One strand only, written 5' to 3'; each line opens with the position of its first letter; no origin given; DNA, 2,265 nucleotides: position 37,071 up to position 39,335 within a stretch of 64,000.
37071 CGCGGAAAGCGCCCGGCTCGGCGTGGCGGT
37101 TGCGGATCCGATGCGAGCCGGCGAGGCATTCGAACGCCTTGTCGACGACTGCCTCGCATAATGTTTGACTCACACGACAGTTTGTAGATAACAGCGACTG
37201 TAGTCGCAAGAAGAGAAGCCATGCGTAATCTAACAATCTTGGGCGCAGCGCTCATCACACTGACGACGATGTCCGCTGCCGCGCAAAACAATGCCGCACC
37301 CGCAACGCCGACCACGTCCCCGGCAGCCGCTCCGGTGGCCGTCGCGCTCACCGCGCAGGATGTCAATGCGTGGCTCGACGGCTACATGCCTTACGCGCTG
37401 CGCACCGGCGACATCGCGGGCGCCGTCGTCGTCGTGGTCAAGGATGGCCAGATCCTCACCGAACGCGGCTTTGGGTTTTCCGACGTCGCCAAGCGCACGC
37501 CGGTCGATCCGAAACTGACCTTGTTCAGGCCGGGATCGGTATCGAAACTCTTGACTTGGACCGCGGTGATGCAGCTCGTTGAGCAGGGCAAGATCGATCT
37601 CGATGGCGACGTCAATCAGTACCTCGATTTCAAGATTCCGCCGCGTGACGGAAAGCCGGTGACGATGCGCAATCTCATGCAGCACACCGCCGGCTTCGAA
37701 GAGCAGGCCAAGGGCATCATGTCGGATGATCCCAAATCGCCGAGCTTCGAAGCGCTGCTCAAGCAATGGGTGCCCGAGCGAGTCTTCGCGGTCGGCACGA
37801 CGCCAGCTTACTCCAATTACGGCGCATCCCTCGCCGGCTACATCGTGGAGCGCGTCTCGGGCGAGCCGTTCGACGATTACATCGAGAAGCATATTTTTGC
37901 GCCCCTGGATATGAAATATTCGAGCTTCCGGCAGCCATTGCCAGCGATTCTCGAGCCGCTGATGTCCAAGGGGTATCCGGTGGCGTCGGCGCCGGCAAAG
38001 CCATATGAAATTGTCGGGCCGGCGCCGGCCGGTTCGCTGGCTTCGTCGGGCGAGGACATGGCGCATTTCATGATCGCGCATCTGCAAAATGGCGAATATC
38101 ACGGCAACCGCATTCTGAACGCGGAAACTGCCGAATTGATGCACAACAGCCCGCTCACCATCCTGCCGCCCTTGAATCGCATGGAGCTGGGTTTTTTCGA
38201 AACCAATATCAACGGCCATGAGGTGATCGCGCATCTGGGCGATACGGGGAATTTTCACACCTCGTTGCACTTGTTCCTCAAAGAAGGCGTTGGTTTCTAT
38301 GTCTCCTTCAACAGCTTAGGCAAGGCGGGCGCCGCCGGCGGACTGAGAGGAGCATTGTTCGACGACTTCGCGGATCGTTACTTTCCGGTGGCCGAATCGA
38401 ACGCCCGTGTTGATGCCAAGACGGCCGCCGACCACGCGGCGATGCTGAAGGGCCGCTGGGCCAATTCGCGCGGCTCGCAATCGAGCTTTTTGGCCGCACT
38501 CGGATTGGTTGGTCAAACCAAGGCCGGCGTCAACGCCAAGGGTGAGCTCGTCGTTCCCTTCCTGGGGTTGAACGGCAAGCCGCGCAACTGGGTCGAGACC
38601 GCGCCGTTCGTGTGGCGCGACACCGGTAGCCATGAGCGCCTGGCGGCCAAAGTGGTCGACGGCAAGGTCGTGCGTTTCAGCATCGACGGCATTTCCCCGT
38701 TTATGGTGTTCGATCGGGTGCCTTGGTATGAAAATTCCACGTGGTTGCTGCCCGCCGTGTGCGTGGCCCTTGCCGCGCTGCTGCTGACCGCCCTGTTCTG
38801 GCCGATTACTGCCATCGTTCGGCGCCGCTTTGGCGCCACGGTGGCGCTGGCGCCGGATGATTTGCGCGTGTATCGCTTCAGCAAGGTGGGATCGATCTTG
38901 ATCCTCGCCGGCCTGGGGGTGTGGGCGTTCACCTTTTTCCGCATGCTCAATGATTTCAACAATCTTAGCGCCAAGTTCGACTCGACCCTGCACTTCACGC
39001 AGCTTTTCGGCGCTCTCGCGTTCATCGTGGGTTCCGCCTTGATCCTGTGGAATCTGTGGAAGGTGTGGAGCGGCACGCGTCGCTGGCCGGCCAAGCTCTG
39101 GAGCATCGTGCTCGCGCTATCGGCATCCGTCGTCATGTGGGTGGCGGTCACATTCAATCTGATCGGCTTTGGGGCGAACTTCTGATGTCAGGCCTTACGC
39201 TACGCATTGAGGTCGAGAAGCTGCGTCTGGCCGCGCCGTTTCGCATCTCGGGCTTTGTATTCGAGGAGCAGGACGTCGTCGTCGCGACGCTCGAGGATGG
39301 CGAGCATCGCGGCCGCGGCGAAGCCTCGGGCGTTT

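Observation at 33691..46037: Eight-gene operon combining DgcN/DgcA with three DD-peptidase-fold hydrolases, a POT permease, a YkvI-like permease and a TonB-dependent receptor: a putative D-Glu peptide / peptidoglycan-fragment salvage pathway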

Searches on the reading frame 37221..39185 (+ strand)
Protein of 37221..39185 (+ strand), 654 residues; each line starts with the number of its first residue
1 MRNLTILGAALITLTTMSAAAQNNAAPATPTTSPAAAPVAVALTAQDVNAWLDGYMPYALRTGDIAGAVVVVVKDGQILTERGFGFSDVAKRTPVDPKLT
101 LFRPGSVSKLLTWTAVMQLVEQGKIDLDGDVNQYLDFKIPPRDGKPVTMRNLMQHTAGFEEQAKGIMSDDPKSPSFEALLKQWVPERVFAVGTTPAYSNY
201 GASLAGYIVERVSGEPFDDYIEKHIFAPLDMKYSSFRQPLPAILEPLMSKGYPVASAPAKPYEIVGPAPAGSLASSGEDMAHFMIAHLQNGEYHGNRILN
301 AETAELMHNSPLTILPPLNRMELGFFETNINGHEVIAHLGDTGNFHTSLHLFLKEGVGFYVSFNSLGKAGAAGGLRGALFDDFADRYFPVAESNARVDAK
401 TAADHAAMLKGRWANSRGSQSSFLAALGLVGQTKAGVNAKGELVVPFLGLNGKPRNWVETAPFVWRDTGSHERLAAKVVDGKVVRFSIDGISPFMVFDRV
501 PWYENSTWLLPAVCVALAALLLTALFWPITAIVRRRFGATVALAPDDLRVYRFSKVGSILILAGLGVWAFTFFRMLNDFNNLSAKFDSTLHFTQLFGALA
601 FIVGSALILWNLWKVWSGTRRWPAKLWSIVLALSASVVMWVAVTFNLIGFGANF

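Call 5: search_protein_families(library=pfam, proteins=[window:37221-39185:+], max_evalue=0.001)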
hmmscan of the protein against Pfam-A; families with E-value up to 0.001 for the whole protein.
window:37221-39185:+ (654 aa): 1 family
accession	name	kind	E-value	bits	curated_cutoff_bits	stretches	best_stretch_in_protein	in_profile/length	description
PF00144.29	Beta-lactamase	-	6.8e-61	206.7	27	1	62-370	11-315/329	Beta-lactamase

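Call 6: search_protein_families(library=ncbifam, proteins=[window:37221-39185:+], max_evalue=0.001)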
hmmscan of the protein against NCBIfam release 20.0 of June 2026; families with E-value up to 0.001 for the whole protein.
window:37221-39185:+ (654 aa): 46 families (the best 25 are shown)
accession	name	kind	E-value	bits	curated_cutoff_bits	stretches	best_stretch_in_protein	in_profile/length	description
NF007943.0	PRK10662.1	equivalog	3.1e-22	78.7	266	1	27-302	30-285/380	D-alanyl-D-alanine-carboxypeptidase/endopeptidase AmpH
NF033085.1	bla_class_C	equivalog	1e-21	77.2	415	1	48-293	4-240/356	class C beta-lactamase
NF041665.1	blaPSZ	exception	1.6e-15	57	850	1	36-290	16-259/379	PSZ family class C beta-lactamase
NF045671.1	blaPNC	exception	3.2e-15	55.9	750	1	12-239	16-229/401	PNC family class C beta-lactamase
NF002968.0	PRK03642.1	equivalog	4.3e-15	55.5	385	1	14-237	10-243/432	penicillin binding protein PBP4B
NF009622.0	PRK13128.1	equivalog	4.3e-14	51.9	443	1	67-234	24-190/518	D-aminopeptidase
NF033700.1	blaCMA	exception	2.9e-13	49.6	887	1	64-258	38-222/375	CMA family class C beta-lactamase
NF000519.2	blaPDC_var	exception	1.3e-12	47.6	900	1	39-289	25-267/397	PDC variant family class C beta-lactamase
NF053709.1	blaAKO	exception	1.5e-12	47.2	875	1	39-292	19-262/381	AKO family class C beta-lactamase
NF012172.1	FOX-MOX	exception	1.8e-12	46.9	700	1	36-245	17-219/382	FOX/MOX family class C beta-lactamase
NF033698.1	blaCSA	exception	1.9e-12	46.8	884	1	64-260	38-224/375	CSA family class C beta-lactamase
NF000425.2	blaADC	exception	2.3e-12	46.8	800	1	46-295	30-270/383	ADC family extended-spectrum class C beta-lactamase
NF012173.1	CMY2-MIR-ACT-EC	exception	2.9e-12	46.1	680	1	37-289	17-259/380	CMY2/MIR/ACT/EC family class C beta-lactamase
NF000385.4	blaACT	exception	3.6e-12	46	810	1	36-253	20-224/380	ACT family cephalosporin-hydrolyzing class C beta-lactamase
NF033159.0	blaPAC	exception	5.4e-12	45.2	850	1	60-261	39-230/380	PAC family class C beta-lactamase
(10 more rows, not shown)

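Call 27: search_solved_structures(query=window:37221-39185:+, max_evalue=0.00001)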
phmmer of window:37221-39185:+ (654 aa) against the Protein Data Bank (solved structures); distinct sequences matched with E-value up to 0.00001: 128 (the best 60 are shown).
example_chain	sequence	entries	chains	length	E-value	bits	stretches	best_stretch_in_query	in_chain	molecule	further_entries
9sn1_A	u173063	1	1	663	8.8e-24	86.9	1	72-309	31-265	Beta-lactamase family protein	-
2qmi_A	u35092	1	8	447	2.2e-23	85.6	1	60-367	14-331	Pbp related beta-lactamase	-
4gdn_A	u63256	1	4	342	1e-21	80.1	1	47-364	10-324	Protein flp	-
4y7p_A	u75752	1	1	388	3.5e-21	78.3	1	76-350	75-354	Alkaline D-peptidase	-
7spn_A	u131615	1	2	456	1.5e-19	73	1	70-352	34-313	IS11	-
7uda_A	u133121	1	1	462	3.8e-19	71.6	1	25-310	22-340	Beta-lactamase domain-containing protein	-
7u1b_A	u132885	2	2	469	4e-19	71.5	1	25-310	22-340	Beta-lactamase domain-containing protein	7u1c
7pp3_A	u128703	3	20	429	3.4e-17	65.1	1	60-326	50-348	Esterase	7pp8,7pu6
7v21_A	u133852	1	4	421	3.8e-17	65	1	65-238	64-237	Serine beta-lactamase-like protein LACTB, mitochondrial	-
3wwx_A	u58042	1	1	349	2.6e-16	62.2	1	102-301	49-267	S12 family peptidase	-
9s7k_A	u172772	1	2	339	7.1e-15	57.5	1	74-291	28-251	D-alanyl-D-alanine carboxypeptidase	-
2qz6_A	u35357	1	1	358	8.5e-15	57.2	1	47-288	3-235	Beta-lactamase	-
1ci8_A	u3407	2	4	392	9.5e-15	57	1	33-241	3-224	PROTEIN (CARBOXYLESTERASE)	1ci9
7v1y_A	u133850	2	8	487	1.4e-14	56.5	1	65-168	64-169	Serine beta-lactamase-like protein LACTB, mitochondrial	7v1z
7ulw_A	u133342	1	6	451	1.9e-14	56.1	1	66-168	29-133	Serine beta-lactamase-like protein LACTB, mitochondrial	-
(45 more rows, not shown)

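Call 72: find_homologous_proteins(query=window:37221-39185:+, max_evalue=1e-10)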
Query window:37221-39185:+ (654 aa): 8000 proteins with E <= 1e-10 among 8000 candidates; the best 120 are listed.
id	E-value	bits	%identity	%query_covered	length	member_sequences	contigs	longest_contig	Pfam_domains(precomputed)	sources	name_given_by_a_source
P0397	0.0e+0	1487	100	100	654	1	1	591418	PF00144.30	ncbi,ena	-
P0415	0.0e+0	1467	98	100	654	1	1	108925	PF00144.30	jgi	jgi:CubicO group peptidase (beta-lactamase class C family)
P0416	0.0e+0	1416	95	100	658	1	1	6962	PF00144.30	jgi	jgi:CubicO group peptidase (beta-lactamase class C family)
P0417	0.0e+0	1305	87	100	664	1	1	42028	PF00144.30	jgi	jgi:CubicO group peptidase (beta-lactamase class C family)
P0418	0.0e+0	1270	84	99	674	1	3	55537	PF00144.30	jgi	jgi:CubicO group peptidase (beta-lactamase class C family)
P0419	0.0e+0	1268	87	94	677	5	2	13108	PF00144.30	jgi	jgi:CubicO group peptidase (beta-lactamase class C family)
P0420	0.0e+0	1267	84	99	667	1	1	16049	PF00144.30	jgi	jgi:CubicO group peptidase (beta-lactamase class C family)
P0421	0.0e+0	1211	84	94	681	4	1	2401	PF00144.30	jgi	-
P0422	0.0e+0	1199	80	100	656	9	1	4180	PF00144.30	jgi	jgi:CubicO group peptidase (beta-lactamase class C family)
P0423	0.0e+0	1196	84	93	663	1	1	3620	PF00144.30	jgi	jgi:CubicO group peptidase (beta-lactamase class C family)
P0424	0.0e+0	1196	78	100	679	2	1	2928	PF00144.30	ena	-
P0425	0.0e+0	1190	84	93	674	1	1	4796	PF00144.30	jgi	jgi:CubicO group peptidase (beta-lactamase class C family)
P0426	0.0e+0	1189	80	100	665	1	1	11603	PF00144.30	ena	-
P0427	0.0e+0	1189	82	93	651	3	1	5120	PF00144.30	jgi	jgi:CubicO group peptidase (beta-lactamase class C family)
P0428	0.0e+0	1189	82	94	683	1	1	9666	PF00144.30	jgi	-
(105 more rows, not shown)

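Call 86: predict_structure(alignment_id=A4)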
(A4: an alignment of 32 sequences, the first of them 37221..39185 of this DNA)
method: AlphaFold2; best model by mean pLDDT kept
length: 654 residues; sequences in the alignment: 32
mean_pLDDT: 45.6   pTM: 0.37
mean pLDDT of the five models: 45.6, 45.6, 42.3, 41.1, 38.4
residues with pLDDT >= 90: 0; 70-90: 77; 50-70: 162; < 50: 415
segments of 3 or more residues with pLDDT < 50: 1-112, 153-203, 221-379, 391-394, 418-430, 490-494, 533-543, 566-568, 570-595, 644-654
pLDDT, mean of each block of 10 residues (from residue 1): 39 31 25 26 40 40 36 36 39 35 36 50 66 67 56 40 38 42 34 31 55 64 41 23 29 27 25 22 23 25 33 27 26 27 28 28 31 45 52 62 85 59 42 73 72 75 78 75 71 57 53 58 56 46 51 53 51 42 34 47 63 66 60 62 45 32
secondary structure, 60 per line:
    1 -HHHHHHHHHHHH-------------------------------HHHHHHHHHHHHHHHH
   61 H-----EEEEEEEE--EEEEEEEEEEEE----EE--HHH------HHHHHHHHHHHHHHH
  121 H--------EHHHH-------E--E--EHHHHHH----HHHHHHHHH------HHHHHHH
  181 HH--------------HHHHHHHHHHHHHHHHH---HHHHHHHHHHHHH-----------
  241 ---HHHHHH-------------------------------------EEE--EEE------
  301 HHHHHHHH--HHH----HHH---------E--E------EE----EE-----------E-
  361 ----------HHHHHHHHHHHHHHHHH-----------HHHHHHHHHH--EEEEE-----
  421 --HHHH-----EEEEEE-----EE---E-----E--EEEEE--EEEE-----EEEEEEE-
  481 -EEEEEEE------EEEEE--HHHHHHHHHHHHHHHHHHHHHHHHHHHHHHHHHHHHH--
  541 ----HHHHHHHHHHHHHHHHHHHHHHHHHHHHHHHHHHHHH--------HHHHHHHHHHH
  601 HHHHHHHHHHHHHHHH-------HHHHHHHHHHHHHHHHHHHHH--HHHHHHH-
elements in order (helices of 4 or more, strands of 3 or more residues): H2-13 H45-61 E67-74 E77-88 H106-121 H131-134 H149-154 H159-167 H174-182 H197-213 H217-229 H244-249 E287-289 E292-294 H301-308 H371-387 H399-408 E411-415 H423-426 E432-437 E457-461 E464-467 E473-479 E482-488 E495-499 H502-538 H545-581 H590-616 H624-644 H647-653
